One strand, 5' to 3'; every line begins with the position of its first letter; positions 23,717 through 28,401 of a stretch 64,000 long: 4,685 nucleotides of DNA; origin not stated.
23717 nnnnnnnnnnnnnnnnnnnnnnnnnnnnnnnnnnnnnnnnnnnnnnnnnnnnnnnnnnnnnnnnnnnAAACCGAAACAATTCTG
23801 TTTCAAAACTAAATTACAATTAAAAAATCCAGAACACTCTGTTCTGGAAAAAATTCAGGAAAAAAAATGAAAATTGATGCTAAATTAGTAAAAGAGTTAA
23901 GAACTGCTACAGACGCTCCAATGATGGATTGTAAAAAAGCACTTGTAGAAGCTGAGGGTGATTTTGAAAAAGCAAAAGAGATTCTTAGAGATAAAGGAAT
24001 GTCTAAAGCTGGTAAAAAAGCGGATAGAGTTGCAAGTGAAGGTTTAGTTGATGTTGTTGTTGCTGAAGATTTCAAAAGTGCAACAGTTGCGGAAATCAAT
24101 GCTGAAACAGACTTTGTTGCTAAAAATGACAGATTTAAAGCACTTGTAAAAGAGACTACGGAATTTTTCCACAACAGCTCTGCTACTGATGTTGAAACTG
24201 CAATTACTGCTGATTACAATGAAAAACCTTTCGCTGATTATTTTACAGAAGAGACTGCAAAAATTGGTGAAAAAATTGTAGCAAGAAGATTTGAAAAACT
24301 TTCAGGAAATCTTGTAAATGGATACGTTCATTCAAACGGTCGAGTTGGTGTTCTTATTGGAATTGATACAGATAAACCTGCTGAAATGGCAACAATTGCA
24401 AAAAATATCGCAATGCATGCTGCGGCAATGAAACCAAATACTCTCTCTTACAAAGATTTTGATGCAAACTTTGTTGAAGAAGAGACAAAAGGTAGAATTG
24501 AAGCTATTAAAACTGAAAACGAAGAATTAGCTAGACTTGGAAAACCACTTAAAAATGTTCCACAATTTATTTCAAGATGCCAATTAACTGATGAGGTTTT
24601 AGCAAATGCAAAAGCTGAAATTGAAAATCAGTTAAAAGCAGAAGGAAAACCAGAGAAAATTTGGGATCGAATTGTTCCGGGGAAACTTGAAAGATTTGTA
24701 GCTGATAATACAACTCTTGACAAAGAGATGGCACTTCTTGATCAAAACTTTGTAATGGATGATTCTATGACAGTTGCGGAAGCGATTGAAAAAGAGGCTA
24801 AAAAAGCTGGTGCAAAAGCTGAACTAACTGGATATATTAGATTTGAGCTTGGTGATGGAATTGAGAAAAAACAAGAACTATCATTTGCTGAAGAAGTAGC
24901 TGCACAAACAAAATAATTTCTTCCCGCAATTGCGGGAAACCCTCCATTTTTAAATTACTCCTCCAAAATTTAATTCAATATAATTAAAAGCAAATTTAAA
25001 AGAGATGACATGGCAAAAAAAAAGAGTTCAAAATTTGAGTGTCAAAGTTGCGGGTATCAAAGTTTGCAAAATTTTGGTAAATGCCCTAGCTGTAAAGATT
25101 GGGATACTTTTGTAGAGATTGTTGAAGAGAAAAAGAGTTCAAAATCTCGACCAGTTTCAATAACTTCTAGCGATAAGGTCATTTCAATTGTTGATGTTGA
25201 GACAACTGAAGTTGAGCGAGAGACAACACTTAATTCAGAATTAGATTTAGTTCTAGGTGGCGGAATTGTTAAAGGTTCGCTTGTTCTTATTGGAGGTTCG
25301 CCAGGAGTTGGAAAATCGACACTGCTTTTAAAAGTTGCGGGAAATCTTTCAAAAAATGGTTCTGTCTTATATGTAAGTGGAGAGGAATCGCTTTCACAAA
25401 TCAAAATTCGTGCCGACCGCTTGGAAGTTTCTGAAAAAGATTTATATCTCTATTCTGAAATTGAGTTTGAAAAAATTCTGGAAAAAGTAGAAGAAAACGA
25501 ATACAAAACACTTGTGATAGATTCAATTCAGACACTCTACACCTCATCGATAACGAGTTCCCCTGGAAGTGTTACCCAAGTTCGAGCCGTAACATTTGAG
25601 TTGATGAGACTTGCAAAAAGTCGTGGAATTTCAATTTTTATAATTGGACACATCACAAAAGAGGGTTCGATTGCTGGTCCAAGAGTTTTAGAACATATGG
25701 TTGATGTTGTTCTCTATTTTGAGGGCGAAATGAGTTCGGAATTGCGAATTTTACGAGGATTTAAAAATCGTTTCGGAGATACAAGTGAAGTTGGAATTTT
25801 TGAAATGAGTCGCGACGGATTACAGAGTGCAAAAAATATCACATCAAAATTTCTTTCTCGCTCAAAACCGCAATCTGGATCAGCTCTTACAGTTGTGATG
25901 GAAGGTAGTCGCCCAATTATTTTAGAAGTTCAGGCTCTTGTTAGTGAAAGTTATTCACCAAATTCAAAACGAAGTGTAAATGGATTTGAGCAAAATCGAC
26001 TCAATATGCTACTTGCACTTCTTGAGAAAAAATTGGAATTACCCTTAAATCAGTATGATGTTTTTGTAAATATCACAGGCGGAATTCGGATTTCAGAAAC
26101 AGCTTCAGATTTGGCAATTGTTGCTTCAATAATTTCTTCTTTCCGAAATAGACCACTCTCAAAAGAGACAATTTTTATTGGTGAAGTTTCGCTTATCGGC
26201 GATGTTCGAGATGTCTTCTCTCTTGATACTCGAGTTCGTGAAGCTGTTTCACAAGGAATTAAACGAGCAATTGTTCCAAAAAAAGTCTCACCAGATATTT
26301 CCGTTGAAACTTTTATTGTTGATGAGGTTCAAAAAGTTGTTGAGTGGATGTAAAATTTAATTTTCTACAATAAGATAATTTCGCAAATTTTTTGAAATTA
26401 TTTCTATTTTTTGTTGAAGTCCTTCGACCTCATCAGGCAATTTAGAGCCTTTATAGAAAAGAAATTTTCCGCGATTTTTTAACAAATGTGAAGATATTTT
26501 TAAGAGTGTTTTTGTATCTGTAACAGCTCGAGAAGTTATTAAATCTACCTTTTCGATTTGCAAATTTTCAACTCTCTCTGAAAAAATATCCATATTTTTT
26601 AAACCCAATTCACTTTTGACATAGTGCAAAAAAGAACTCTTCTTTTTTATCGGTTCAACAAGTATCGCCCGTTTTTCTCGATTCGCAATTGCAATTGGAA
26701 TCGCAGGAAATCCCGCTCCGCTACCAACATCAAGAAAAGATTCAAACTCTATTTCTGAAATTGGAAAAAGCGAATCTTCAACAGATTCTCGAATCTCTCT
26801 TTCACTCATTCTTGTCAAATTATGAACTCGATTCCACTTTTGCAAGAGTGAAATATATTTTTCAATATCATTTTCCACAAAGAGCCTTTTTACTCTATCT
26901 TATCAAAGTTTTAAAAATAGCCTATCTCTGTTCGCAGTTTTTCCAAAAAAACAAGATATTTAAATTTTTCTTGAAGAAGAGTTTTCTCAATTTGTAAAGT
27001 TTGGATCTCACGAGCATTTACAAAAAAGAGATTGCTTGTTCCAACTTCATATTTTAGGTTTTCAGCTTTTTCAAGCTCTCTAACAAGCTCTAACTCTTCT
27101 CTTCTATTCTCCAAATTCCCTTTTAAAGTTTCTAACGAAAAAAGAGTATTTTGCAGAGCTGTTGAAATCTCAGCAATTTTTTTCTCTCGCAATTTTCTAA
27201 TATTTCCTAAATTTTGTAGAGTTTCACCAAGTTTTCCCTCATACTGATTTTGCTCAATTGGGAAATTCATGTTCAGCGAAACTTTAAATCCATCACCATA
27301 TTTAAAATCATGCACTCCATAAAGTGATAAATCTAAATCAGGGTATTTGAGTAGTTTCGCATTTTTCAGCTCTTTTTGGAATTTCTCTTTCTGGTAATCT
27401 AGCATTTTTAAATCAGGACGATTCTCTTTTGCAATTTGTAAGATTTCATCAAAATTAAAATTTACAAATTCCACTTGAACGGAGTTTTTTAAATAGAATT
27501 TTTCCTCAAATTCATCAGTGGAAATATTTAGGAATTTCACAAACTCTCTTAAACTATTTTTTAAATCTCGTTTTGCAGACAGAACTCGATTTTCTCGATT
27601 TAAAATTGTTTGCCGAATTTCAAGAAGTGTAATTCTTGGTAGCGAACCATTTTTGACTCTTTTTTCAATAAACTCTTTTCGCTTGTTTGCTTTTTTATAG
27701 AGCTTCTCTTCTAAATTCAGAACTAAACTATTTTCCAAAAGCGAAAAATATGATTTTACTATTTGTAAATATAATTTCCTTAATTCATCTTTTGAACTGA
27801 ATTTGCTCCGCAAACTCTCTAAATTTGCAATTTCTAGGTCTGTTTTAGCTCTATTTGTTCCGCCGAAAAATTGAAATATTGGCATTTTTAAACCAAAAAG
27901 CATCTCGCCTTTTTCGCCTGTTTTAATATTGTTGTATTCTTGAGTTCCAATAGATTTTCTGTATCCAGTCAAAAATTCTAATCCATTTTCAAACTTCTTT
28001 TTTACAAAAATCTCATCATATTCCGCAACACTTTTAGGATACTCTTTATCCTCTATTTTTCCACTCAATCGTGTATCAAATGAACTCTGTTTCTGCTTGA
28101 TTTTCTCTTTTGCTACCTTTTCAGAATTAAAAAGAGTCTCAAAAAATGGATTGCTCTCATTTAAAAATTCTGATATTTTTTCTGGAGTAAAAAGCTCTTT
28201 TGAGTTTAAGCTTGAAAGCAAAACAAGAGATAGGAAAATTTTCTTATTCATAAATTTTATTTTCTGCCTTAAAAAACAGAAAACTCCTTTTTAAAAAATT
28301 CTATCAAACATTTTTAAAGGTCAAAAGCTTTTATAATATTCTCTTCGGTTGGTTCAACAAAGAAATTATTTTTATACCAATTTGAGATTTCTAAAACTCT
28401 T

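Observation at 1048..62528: Hyper-abundant oriented word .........(C): >=50 copies in 64 kb, both orientations, all intragenic - candidate DNA uptake signal sequence (alternative: Chi-like site)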

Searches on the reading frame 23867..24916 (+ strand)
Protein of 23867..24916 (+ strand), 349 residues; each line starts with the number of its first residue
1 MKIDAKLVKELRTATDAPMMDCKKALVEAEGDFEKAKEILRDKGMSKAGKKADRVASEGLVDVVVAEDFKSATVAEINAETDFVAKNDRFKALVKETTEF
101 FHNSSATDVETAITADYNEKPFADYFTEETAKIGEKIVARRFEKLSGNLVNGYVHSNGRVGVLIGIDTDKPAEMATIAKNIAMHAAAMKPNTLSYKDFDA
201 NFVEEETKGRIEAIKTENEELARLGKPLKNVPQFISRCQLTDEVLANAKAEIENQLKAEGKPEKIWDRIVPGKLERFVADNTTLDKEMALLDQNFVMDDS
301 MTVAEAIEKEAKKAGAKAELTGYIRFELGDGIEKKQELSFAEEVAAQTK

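Call 36: search_protein_families(library=pfam, proteins=[window:23867-24916:+], max_evalue=0.00001)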
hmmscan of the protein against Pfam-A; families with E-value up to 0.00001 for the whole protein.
window:23867-24916:+ (349 aa): 1 family
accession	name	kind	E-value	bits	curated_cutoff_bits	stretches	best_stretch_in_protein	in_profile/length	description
PF00889.24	EF_TS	-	2.4e-60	204.1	27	1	72-329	1-203/204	Elongation factor TS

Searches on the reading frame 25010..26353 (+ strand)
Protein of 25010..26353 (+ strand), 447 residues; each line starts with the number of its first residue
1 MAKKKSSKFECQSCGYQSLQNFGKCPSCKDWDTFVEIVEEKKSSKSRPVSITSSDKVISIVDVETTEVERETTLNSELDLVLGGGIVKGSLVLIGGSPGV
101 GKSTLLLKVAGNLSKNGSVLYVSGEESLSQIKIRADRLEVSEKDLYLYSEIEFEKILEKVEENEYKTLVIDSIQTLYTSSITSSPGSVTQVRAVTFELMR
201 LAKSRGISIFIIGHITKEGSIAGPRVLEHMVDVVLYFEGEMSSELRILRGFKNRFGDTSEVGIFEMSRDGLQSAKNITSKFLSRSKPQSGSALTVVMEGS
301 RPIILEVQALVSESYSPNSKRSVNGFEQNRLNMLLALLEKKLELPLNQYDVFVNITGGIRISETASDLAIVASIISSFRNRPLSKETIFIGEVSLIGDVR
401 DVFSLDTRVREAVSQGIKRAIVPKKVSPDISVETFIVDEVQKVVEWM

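Call 36: search_protein_families(library=pfam, proteins=[window:25010-26353:+], max_evalue=0.00001)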
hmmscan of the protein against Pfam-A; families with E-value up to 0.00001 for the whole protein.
window:25010-26353:+ (447 aa): 7 families
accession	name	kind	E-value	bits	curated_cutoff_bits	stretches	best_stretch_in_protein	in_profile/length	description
PF06745.19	ATPase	-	9.1e-14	51.8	26.6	1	77-152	7-84/231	KaiC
PF13481.12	AAA_25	-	3.5e-13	50.1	27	1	65-219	9-194/195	AAA domain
PF18073.7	Zn_ribbon_LapB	-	1.2e-12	47.7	25.7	1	9-36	1-28/28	Rubredoxin metal binding domain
PF13541.12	ChlI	-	2.6e-08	34.2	27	1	346-425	40-120/121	Subunit ChlI of Mg-chelatase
PF03796.21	DnaB_C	-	3.2e-08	33.7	27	1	77-215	8-138/255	DnaB-like helicase C terminal domain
PF13479.12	AAA_24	-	8e-08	32.8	27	1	92-179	5-79/195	AAA domain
PF13173.12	AAA_14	-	8.9e-07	29.4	27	0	91-176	4-74/129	AAA domain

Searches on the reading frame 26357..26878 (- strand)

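Call 36: search_protein_families(library=pfam, proteins=[window:26357-26878:-], max_evalue=0.00001)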
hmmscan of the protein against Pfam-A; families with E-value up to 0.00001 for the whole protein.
window:26357-26878:- (173 aa): 1 family
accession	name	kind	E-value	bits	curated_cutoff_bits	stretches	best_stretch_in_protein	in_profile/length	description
PF02527.21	GidB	-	3.5e-45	154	27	1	2-164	2-169/184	rRNA small subunit methyltransferase G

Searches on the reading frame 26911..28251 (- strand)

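Call 36: search_protein_families(library=pfam, proteins=[window:26911-28251:-], max_evalue=0.00001)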
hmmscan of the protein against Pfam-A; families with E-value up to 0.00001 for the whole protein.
window:26911-28251:- (446 aa): 1 family
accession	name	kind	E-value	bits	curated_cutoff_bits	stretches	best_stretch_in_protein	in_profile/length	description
PF02321.23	OEP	-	1.9e-30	106.5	22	2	267-443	1-186/187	Outer membrane efflux protein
